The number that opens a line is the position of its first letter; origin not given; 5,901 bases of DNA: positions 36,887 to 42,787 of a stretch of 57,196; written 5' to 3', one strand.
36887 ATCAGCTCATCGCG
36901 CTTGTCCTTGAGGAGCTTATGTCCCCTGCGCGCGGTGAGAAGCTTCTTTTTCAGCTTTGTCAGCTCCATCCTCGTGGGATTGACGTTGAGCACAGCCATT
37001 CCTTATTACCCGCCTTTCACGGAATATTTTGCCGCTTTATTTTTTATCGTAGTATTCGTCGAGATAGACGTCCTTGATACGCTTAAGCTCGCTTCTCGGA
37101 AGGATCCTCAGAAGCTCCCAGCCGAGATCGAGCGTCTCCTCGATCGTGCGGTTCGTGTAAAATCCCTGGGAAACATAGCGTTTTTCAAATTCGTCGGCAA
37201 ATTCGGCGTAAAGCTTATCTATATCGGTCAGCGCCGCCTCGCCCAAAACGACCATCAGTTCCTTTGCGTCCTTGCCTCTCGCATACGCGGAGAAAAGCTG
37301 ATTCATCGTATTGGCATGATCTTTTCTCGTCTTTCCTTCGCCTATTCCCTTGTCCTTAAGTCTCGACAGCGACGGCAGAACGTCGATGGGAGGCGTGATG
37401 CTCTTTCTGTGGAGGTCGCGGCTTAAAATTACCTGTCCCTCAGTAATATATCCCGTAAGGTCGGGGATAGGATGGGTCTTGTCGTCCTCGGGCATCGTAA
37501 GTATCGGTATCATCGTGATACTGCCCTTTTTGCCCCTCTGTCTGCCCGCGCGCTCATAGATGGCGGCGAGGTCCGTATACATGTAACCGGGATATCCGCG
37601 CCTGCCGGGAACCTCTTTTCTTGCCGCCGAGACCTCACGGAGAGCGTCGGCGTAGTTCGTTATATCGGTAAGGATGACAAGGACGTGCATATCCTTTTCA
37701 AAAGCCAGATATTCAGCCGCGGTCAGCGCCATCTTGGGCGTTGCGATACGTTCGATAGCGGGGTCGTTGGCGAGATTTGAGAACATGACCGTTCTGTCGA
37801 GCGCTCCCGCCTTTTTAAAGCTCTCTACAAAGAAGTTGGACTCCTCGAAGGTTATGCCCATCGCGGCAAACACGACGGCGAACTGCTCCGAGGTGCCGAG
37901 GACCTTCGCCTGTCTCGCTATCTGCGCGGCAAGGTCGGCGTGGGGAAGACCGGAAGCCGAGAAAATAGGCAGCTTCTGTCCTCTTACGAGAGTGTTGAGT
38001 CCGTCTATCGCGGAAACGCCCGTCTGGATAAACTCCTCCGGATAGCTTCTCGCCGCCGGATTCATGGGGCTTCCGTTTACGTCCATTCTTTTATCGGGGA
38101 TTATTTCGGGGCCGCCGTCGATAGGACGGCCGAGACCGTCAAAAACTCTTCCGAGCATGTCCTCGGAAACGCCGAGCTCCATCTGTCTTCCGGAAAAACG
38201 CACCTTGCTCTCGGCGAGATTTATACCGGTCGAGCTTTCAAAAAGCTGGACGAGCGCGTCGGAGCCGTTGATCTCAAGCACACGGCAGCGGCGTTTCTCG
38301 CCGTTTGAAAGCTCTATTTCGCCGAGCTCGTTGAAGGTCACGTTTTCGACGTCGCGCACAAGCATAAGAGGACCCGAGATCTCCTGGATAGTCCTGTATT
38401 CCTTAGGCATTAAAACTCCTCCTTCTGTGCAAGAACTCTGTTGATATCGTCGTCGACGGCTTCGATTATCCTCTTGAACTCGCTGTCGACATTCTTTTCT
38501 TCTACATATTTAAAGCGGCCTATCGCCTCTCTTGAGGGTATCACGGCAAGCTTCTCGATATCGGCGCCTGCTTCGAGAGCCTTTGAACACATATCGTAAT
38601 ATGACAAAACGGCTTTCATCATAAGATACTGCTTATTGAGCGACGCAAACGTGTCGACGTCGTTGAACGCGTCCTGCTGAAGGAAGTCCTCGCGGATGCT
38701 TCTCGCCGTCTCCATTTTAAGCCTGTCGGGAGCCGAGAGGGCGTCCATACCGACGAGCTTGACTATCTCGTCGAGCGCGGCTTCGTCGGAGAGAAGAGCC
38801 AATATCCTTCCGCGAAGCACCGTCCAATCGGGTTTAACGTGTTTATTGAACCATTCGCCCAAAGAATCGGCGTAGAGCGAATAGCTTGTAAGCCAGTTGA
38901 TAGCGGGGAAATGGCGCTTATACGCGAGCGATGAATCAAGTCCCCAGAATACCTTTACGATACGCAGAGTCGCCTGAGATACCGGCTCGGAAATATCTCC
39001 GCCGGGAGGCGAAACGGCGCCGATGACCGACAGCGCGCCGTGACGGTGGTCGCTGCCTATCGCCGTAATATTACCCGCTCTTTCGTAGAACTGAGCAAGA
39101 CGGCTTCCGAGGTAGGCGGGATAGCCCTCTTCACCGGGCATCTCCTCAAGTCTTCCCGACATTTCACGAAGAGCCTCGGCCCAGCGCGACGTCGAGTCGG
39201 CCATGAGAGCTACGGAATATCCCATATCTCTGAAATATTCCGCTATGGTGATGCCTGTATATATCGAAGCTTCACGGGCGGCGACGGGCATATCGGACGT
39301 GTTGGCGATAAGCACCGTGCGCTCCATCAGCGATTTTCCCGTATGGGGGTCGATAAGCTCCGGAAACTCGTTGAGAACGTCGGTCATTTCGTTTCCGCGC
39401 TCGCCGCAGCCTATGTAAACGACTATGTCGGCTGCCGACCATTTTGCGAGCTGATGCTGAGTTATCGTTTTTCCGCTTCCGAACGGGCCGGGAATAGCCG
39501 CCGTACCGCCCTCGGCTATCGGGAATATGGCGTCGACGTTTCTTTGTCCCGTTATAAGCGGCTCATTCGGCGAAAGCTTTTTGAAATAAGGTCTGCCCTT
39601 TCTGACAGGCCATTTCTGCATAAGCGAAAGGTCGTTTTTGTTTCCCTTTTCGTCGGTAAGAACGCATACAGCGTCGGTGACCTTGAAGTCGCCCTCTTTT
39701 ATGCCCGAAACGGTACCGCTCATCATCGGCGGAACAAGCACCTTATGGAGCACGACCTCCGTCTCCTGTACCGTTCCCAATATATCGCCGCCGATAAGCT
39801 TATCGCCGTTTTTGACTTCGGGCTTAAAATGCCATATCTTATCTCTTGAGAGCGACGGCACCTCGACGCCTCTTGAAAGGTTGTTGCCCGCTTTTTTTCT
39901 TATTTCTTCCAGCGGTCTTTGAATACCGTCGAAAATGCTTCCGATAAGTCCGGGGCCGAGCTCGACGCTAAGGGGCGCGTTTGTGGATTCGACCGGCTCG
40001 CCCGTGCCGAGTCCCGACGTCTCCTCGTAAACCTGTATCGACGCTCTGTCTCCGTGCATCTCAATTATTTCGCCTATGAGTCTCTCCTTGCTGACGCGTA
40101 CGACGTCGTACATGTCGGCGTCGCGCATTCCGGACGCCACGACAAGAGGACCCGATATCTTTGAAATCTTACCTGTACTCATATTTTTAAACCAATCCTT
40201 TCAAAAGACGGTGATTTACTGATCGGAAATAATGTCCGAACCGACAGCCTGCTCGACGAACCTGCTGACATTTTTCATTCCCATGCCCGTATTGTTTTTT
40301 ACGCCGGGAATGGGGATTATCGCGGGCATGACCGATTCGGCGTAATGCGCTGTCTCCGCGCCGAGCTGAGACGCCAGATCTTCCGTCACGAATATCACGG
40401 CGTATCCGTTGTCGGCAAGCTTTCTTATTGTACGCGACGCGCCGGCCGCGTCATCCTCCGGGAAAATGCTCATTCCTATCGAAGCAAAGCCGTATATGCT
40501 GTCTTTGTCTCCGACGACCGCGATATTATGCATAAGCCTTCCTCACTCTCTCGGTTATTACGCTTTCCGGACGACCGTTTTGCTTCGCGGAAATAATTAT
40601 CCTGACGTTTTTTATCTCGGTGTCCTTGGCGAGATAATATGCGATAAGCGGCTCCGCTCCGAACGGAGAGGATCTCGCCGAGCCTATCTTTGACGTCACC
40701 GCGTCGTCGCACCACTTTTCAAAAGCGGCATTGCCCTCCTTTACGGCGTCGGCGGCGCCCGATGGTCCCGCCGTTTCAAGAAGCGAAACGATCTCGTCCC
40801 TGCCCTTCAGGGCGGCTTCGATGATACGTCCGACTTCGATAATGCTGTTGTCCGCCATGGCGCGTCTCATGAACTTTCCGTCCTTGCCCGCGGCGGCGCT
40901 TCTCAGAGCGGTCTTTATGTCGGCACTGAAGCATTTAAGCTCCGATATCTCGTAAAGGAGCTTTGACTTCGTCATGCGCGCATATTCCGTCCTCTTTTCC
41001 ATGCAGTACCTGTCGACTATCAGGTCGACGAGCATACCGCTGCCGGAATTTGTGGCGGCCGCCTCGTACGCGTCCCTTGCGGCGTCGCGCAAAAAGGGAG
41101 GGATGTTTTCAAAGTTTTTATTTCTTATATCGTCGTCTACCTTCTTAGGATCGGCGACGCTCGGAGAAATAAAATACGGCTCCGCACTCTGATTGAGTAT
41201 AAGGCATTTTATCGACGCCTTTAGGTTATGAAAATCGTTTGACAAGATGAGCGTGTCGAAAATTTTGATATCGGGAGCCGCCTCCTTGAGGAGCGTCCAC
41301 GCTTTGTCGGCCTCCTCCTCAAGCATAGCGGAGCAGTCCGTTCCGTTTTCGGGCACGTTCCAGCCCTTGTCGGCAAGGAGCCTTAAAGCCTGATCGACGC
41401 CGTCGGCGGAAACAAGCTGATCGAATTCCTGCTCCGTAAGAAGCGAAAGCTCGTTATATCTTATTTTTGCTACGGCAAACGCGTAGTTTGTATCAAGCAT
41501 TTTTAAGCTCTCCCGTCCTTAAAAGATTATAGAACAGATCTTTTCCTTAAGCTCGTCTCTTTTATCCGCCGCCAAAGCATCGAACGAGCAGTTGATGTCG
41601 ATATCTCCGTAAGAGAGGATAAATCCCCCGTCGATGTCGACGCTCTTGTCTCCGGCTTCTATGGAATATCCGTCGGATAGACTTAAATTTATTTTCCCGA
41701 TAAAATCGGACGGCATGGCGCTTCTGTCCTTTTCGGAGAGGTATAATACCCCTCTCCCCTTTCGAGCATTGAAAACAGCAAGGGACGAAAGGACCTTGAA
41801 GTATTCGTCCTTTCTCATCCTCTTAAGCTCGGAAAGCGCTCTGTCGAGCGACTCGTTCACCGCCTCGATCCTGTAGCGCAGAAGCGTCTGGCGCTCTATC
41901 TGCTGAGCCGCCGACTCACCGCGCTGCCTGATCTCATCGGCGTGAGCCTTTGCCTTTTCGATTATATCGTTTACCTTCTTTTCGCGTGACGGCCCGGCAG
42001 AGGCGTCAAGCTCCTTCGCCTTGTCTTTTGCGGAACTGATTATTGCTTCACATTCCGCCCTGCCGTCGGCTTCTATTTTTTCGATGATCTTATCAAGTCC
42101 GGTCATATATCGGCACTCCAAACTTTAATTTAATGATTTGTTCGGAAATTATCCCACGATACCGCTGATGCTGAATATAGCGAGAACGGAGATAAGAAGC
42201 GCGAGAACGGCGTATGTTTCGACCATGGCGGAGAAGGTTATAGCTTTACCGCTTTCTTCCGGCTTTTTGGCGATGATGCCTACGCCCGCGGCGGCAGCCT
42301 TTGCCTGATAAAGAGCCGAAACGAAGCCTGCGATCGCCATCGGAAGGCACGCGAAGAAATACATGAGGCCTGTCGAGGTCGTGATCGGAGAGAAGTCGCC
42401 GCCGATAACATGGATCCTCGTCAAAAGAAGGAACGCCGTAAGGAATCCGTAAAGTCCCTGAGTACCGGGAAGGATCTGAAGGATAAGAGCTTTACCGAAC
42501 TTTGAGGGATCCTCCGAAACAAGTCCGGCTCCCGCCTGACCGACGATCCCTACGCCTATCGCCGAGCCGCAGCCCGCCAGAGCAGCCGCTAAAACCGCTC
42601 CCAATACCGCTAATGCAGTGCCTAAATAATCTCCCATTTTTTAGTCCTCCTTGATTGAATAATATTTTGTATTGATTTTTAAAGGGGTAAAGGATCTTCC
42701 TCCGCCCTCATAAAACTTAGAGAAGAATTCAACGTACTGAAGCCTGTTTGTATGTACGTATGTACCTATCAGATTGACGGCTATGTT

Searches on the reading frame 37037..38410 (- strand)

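Call 80: search_protein_families(library=pfam, proteins=[window:37037-38410:-], max_evalue=0.00001)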
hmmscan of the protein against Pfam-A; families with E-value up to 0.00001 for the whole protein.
window:37037-38410:- (457 aa): 3 families
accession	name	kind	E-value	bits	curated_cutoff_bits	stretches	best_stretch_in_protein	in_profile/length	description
PF00006.31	ATP-synt_ab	-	4e-79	265.6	29.5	1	131-349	1-213/213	ATP synthase alpha/beta family, nucleotide-binding domain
PF22919.1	ATP-synt_VA_C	-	1.3e-35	121.9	24.7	1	354-454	1-101/101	C-terminal domain of V and A type ATP synthase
PF02874.29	ATP-synt_ab_N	-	1.6e-06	29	20.9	1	8-74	1-69/69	ATP synthase alpha/beta family, beta-barrel domain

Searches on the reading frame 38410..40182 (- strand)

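Call 80: search_protein_families(library=pfam, proteins=[window:38410-40182:-], max_evalue=0.00001)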
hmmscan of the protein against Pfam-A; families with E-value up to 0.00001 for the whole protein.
window:38410-40182:- (590 aa): 4 families
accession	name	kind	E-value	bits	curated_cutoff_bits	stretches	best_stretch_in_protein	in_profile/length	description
PF00006.31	ATP-synt_ab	-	8.9e-74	248.1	29.5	1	212-435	1-213/213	ATP synthase alpha/beta family, nucleotide-binding domain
PF16886.11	ATP-synt_ab_Xtn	-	8.4e-32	109.2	25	1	108-194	1-88/88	ATPsynthase alpha/beta subunit barrel-sandwich domain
PF22919.1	ATP-synt_VA_C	-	4.4e-25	88.1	24.7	1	443-544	2-99/101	C-terminal domain of V and A type ATP synthase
PF02874.29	ATP-synt_ab_N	-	3.4e-14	53.6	20.9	1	6-68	1-69/69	ATP synthase alpha/beta family, beta-barrel domain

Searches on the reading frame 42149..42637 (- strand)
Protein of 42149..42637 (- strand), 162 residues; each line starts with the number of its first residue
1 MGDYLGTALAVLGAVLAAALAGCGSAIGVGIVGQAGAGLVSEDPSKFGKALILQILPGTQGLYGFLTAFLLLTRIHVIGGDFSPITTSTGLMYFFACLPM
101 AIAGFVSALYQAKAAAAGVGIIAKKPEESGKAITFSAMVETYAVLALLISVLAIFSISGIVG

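Call 80: search_protein_families(library=pfam, proteins=[window:42149-42637:-], max_evalue=0.00001)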
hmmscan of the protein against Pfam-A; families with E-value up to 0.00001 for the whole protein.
window:42149-42637:- (162 aa): 1 family
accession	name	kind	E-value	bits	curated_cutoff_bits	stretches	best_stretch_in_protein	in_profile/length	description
PF00137.26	ATP-synt_C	-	1.4e-32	112.1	24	2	12-71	1-60/60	ATP synthase subunit C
